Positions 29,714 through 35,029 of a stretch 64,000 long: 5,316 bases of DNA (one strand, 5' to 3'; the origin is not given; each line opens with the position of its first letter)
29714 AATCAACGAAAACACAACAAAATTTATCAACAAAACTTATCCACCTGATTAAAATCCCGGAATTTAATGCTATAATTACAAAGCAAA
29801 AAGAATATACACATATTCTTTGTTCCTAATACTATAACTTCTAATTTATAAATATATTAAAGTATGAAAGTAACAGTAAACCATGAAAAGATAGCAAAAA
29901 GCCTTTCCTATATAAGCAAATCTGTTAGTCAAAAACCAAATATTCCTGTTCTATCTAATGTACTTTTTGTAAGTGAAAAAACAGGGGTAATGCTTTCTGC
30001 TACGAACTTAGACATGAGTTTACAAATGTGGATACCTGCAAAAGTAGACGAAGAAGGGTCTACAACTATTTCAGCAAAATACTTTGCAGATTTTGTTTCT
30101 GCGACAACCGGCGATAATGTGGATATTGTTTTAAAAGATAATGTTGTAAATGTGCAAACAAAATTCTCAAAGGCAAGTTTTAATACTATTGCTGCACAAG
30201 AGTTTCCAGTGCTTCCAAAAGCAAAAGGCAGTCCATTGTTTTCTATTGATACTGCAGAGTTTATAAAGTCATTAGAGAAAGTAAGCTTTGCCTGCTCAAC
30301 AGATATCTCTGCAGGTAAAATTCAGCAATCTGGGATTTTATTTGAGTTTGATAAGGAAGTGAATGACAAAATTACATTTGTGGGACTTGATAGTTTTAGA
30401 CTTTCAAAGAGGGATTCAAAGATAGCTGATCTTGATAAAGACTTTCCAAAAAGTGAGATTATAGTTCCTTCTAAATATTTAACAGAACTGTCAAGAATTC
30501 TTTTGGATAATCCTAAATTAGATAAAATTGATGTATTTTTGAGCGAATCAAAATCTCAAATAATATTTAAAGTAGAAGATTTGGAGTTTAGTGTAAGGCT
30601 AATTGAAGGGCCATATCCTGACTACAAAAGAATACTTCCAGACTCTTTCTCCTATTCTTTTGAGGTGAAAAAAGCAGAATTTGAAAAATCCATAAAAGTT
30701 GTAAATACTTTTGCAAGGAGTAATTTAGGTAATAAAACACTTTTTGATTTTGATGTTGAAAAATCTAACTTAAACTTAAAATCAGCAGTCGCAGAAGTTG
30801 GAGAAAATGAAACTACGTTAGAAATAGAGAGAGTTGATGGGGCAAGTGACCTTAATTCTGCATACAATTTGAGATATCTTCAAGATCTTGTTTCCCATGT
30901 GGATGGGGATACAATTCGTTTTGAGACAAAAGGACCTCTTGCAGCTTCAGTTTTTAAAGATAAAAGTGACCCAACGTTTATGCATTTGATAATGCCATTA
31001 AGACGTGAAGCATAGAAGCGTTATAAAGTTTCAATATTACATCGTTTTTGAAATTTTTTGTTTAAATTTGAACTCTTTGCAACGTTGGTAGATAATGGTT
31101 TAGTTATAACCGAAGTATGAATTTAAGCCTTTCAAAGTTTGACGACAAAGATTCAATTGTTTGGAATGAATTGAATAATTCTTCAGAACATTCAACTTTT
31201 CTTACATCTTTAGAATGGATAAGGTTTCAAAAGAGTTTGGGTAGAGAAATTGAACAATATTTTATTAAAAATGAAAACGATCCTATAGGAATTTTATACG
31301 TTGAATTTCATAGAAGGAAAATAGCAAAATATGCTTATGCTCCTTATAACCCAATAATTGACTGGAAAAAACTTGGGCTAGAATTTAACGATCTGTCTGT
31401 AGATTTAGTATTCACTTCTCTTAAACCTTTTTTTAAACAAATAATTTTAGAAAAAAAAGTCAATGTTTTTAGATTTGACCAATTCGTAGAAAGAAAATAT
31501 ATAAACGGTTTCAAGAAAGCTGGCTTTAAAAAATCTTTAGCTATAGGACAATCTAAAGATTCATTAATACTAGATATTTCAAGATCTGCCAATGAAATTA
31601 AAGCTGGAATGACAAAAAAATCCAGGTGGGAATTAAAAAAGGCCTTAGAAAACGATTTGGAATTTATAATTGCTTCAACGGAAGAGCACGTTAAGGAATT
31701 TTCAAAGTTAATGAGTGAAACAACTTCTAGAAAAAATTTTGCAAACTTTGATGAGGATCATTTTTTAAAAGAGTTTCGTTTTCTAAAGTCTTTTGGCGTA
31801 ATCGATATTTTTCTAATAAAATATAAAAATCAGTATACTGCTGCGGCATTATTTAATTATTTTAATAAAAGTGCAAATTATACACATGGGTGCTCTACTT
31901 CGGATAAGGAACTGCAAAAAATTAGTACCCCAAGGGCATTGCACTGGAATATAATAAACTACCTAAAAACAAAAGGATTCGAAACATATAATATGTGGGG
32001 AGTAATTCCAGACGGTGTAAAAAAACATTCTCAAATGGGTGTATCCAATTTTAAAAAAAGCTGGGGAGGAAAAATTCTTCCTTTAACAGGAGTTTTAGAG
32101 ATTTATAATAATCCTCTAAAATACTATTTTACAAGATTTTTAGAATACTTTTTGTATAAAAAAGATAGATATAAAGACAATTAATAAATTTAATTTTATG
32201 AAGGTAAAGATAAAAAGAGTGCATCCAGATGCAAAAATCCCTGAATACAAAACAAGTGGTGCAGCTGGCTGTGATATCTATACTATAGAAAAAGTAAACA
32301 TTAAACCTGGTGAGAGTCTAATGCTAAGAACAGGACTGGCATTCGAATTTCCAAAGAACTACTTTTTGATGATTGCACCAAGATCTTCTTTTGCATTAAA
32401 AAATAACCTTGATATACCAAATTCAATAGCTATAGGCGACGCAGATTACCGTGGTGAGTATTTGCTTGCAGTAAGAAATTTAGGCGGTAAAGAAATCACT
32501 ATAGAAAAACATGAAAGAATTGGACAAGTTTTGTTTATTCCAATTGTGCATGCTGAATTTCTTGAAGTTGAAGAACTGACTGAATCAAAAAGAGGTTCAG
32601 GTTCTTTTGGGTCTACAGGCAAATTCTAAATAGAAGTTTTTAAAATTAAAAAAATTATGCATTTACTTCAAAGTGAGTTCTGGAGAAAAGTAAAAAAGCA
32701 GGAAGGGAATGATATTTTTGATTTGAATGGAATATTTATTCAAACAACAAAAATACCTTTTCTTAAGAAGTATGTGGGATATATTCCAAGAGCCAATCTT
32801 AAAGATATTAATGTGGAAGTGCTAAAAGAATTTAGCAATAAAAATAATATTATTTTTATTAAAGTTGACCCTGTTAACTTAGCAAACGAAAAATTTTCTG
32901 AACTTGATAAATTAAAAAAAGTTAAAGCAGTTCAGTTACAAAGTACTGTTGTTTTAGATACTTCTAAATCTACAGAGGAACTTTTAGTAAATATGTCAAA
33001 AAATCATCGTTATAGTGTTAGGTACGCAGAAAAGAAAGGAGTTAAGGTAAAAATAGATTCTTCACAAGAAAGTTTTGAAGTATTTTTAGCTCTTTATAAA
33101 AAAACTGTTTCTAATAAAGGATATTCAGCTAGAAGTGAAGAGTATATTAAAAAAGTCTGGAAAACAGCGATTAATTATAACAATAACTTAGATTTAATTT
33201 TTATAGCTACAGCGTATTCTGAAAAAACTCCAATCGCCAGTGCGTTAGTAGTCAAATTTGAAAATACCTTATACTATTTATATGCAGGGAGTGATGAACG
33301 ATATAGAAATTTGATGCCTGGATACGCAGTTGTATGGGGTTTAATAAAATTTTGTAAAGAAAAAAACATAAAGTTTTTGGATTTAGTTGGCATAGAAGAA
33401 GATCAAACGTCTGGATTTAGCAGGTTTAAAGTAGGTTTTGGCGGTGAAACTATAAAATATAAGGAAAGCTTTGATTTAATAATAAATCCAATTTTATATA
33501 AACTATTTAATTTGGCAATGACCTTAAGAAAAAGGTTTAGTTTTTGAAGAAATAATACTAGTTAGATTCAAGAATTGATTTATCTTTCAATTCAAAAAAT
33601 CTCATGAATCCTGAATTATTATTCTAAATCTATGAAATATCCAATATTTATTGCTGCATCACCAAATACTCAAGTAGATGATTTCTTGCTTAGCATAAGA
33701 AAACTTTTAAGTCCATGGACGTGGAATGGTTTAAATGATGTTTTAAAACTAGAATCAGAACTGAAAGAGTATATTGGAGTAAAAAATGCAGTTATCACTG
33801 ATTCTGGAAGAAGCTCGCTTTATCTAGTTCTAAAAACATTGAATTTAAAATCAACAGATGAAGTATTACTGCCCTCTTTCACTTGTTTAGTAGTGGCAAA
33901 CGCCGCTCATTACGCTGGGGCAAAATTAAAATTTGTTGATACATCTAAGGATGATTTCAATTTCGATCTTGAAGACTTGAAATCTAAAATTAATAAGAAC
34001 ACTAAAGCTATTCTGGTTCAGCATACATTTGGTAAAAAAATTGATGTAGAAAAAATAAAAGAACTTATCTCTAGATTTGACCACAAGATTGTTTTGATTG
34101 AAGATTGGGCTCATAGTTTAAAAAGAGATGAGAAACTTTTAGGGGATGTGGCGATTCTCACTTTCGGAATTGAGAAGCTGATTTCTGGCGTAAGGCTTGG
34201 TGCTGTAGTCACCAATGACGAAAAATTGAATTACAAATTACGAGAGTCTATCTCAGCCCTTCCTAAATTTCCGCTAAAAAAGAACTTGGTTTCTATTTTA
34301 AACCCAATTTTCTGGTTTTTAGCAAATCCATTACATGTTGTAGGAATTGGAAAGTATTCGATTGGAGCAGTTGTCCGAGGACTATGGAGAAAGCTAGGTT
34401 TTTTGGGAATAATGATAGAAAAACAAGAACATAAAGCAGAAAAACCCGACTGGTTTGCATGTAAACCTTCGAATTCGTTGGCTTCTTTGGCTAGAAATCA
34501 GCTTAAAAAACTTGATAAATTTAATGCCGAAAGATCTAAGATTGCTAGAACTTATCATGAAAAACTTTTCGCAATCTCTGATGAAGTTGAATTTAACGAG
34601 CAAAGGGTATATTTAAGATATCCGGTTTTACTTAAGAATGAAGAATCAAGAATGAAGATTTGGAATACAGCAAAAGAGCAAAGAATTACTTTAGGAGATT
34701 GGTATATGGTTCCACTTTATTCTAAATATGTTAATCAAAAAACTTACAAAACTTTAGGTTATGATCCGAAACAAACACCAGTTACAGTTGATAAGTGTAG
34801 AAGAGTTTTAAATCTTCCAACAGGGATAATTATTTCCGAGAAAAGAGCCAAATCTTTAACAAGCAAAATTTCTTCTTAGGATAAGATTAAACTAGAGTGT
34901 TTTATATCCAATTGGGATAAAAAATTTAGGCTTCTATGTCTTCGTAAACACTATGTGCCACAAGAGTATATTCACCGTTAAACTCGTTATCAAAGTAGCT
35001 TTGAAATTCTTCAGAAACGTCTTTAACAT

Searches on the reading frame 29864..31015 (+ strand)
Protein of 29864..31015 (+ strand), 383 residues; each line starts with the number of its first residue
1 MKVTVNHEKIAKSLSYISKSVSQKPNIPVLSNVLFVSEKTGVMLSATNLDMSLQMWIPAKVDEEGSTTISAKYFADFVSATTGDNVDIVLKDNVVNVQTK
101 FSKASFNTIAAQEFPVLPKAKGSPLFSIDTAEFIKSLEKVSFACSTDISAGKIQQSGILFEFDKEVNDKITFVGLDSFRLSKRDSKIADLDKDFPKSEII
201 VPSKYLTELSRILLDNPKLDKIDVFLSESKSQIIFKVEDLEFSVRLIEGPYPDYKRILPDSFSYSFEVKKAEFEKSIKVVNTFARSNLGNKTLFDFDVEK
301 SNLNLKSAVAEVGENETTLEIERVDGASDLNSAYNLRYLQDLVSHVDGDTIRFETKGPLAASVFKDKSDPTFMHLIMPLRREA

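Call 78: search_protein_families(library=pfam, proteins=[window:29864-31015:+], max_evalue=0.00001)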
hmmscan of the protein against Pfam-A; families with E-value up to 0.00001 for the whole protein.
window:29864-31015:+ (383 aa): 3 families
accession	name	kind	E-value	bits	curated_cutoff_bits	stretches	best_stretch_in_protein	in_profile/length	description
PF00712.24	DNA_pol3_beta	-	1.1e-22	80.8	24.4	1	1-118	1-120/120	DNA polymerase III beta subunit, N-terminal domain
PF02767.21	DNA_pol3_beta_2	-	1.8e-20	73.8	27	1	128-253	2-116/116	DNA polymerase III beta subunit, central domain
PF02768.20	DNA_pol3_beta_3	-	6.1e-14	52.3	27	1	255-380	1-121/121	DNA polymerase III beta subunit, C-terminal domain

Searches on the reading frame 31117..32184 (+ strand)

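Call 78: search_protein_families(library=pfam, proteins=[window:31117-32184:+], max_evalue=0.00001)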
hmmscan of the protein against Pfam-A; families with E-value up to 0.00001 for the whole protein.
window:31117-32184:+ (355 aa): 1 family
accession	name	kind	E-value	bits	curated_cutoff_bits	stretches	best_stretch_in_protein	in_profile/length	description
PF02388.22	FemAB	-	3.2e-22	79.4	24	1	238-343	304-405/406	FemAB family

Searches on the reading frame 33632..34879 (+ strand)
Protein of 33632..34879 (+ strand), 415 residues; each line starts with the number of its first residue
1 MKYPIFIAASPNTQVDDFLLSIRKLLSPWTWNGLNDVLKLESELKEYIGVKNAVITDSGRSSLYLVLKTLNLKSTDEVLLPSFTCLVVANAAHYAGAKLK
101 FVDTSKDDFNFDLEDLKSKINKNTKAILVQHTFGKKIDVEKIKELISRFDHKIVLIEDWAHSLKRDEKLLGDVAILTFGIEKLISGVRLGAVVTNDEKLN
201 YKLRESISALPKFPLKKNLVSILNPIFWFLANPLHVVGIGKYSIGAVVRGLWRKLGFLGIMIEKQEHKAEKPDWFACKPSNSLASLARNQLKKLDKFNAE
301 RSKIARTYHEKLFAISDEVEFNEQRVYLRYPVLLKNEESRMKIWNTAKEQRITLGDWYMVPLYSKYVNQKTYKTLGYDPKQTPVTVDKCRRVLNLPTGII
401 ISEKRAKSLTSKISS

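Call 78: search_protein_families(library=pfam, proteins=[window:33632-34879:+], max_evalue=0.00001)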
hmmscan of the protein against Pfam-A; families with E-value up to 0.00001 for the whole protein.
window:33632-34879:+ (415 aa): 2 families
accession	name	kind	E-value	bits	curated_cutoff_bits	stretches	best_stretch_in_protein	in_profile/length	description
PF01041.23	DegT_DnrJ_EryC1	-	2.1e-48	165.8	19.8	2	28-204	18-196/360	DegT/DnrJ/EryC1/StrS aminotransferase family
PF00155.27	Aminotran_1_2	-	1.1e-08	35.1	19.7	1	39-162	46-189/361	Aminotransferase class I and II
